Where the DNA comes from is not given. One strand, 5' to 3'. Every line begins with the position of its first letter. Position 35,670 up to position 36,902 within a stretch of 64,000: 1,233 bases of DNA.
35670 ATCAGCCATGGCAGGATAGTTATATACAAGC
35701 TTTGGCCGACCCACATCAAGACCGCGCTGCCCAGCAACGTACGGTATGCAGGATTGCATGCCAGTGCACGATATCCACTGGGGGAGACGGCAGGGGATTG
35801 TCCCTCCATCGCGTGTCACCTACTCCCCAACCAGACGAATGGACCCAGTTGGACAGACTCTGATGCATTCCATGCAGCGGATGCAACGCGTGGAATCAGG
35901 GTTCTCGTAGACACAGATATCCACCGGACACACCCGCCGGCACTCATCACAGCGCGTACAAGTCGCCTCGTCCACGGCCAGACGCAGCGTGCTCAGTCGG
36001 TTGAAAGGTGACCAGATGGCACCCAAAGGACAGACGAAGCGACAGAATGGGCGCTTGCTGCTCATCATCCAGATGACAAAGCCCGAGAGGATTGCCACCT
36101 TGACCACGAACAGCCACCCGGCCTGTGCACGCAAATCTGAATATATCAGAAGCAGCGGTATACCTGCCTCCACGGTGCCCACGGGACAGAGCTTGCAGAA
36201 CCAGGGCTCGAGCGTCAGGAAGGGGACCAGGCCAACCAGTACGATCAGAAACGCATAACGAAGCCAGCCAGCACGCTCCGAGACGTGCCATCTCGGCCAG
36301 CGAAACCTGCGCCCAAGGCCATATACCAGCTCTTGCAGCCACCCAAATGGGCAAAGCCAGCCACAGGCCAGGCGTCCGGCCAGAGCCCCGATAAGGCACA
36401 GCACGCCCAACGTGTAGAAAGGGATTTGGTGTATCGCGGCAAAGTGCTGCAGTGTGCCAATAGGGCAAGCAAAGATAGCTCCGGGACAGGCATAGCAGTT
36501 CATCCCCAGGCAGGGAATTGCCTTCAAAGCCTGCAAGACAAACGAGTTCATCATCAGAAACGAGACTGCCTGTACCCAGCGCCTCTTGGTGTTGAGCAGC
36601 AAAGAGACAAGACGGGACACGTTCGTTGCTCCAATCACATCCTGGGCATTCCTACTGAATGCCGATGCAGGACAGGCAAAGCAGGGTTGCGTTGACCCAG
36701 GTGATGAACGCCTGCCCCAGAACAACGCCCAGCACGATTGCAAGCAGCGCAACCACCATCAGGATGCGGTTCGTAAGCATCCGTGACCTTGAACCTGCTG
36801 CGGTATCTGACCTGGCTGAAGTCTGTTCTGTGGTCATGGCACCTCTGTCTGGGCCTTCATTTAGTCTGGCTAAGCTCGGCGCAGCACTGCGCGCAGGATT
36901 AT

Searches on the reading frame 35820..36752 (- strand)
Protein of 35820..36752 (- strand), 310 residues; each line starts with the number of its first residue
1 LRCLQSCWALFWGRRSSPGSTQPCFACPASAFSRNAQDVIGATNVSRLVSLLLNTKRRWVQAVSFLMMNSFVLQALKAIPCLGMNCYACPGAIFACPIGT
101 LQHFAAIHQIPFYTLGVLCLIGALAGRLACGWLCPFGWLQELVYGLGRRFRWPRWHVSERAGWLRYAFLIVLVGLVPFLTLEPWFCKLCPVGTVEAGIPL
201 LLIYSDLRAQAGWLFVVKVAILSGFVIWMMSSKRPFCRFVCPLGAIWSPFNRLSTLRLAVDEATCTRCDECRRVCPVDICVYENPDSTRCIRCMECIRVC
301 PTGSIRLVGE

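Call 10: search_protein_families(library=pfam, proteins=[window:35820-36752:-], max_evalue=0.001)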
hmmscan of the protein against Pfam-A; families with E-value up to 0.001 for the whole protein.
window:35820-36752:- (310 aa): 7 families
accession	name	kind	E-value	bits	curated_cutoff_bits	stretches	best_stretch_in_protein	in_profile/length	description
PF12801.12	Fer4_5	-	2.9e-13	50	22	1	115-153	9-48/48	4Fe-4S binding domain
PF00037.32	Fer4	-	1.2e-06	28.5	21.1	1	286-306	4-24/24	4Fe-4S binding domain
PF12838.12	Fer4_7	-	3.2e-06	27.9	27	1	237-279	8-52/52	4Fe-4S dicluster domain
PF12837.12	Fer4_6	-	3.1e-05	24.1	25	1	286-305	5-24/24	4Fe-4S binding domain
PF13484.11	Fer4_16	-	7.3e-05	23.9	30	0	289-307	1-19/66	4Fe-4S double cluster binding domain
PF13187.11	Fer4_9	-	0.00014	22.2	27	1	265-304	2-51/52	4Fe-4S dicluster domain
PF13237.11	Fer4_10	-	0.00055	20.3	25.5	1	260-301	4-53/53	4Fe-4S dicluster domain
